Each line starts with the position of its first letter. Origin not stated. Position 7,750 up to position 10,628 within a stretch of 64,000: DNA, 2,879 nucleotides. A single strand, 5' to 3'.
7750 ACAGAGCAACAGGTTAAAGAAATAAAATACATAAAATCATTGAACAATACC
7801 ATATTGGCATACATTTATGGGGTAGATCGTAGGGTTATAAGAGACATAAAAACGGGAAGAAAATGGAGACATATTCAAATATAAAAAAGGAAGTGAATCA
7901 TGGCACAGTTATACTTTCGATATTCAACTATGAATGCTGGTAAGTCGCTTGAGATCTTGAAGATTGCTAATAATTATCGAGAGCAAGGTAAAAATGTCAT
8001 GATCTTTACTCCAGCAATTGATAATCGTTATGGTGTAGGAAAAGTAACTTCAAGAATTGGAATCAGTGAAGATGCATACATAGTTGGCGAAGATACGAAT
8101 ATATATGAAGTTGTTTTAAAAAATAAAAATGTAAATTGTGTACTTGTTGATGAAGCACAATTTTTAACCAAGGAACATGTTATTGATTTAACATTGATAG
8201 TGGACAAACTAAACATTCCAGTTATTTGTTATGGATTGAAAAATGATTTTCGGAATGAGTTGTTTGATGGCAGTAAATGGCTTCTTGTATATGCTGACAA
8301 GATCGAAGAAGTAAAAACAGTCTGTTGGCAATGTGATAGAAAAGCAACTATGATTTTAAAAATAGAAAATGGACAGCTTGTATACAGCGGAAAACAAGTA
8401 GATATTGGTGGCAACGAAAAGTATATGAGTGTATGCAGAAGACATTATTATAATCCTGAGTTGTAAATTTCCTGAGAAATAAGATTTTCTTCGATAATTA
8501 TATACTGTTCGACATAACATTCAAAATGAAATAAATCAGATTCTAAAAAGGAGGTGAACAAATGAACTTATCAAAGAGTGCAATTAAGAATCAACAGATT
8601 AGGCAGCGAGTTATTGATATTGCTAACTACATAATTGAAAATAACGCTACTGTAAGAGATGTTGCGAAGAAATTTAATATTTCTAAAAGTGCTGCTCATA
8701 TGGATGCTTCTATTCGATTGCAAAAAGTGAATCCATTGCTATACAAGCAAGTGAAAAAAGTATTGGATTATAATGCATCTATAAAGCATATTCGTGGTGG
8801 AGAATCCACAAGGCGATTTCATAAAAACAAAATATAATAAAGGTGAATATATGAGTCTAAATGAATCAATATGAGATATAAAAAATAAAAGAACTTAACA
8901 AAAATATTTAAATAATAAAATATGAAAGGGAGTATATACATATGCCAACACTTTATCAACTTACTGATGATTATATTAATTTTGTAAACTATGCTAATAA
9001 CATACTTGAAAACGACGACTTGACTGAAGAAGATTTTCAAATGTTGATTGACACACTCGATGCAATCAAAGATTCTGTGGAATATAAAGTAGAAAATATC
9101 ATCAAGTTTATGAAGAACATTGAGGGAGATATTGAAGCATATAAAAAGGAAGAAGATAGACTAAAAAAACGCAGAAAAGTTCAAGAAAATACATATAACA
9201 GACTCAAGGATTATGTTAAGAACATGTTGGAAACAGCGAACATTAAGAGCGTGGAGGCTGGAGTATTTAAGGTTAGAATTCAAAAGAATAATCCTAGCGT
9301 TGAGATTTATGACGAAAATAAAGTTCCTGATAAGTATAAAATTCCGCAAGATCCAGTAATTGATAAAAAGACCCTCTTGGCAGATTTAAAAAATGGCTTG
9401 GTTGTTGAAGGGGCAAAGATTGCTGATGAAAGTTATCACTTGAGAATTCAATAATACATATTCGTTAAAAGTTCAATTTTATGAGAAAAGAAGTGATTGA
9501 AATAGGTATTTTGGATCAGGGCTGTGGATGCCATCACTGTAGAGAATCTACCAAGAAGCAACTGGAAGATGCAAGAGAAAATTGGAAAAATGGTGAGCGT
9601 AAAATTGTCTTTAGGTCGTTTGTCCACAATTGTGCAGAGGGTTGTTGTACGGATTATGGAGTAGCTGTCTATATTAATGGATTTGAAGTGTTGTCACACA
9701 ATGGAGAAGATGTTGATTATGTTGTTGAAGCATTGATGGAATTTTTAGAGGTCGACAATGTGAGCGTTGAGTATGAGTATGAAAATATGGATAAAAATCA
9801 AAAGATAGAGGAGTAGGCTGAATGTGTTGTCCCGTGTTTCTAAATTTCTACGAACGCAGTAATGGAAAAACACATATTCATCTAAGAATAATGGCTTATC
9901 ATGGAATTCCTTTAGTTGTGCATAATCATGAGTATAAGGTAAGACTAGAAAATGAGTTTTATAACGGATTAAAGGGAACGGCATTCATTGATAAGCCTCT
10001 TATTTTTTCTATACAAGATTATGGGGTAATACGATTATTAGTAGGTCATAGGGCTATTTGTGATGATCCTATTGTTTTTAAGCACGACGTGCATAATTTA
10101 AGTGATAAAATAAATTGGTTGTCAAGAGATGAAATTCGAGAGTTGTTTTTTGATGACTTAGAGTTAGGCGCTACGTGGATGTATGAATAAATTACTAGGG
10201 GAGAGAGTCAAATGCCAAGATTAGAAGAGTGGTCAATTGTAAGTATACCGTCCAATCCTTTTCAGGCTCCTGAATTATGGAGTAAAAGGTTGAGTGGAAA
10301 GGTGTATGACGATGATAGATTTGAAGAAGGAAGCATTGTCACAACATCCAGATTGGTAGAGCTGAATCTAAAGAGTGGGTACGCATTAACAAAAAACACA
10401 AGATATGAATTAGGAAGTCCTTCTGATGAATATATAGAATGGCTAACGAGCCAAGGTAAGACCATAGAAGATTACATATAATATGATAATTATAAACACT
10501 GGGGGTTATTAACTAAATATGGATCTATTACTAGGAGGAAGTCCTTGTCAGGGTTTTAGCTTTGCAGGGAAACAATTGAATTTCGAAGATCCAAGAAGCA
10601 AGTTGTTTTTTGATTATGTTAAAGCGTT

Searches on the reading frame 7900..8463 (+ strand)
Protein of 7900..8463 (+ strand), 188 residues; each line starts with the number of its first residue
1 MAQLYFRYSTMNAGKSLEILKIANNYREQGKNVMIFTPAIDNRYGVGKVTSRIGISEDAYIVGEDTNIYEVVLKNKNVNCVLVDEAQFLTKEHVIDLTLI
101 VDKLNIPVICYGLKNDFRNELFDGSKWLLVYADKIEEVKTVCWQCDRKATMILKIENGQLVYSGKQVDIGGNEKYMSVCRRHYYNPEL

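Call 38: search_protein_families(library=phrogs, proteins=[window:7900-8463:+], max_evalue=0.001)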
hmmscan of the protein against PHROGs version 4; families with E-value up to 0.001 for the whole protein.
window:7900-8463:+ (188 aa): 2 families
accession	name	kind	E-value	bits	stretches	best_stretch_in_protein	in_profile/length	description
phrog_592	-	other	4e-75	252.8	1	1-186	1-188/193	thymidine kinase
phrog_35515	-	other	2.2e-29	102.6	1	97-187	4-100/104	thymidine kinase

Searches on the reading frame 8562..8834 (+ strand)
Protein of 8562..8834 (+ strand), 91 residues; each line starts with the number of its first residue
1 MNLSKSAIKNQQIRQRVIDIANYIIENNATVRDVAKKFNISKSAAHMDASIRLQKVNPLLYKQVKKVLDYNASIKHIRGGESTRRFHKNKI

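Call 38: search_protein_families(library=phrogs, proteins=[window:8562-8834:+], max_evalue=0.001)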
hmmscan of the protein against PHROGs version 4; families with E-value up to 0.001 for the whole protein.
window:8562-8834:+ (91 aa): 1 family
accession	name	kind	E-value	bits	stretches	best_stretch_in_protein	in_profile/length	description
phrog_11726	-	moron, auxiliary metabolic gene and host takeover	9.1e-24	84.5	1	5-85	3-83/89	sporulation stage III protein D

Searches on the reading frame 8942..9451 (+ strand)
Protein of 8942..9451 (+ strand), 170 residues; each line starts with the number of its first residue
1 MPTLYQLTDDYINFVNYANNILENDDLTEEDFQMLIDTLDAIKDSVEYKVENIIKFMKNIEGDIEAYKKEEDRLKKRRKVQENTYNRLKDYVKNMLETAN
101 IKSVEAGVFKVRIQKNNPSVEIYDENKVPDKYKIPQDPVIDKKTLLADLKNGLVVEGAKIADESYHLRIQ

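Call 38: search_protein_families(library=phrogs, proteins=[window:8942-9451:+], max_evalue=0.001)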
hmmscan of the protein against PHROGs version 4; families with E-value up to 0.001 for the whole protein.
window:8942-9451:+ (170 aa): 3 families
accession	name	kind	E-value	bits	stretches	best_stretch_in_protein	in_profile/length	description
phrog_253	-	DNA, RNA and nucleotide metabolism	5.2e-48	164.1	1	1-170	6-167/169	Mu Gam-like end protection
phrog_20203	-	unknown function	5.2e-07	30.7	1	101-168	6-73/75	-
phrog_5328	-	unknown function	0.00087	20.7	1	30-105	19-92/101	-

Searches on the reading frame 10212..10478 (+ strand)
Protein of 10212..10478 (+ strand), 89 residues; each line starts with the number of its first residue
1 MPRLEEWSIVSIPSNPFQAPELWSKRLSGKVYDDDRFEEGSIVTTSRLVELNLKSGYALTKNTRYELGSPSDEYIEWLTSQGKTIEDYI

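Call 38: search_protein_families(library=phrogs, proteins=[window:10212-10478:+], max_evalue=0.001)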
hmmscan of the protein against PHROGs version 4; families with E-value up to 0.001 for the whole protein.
window:10212-10478:+ (89 aa): 2 families
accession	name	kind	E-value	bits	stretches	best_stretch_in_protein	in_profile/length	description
phrog_8840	-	unknown function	2.2e-06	28.3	1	4-73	65-128/151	-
phrog_11960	-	unknown function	2.1e-05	25.4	1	20-68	12-68/76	-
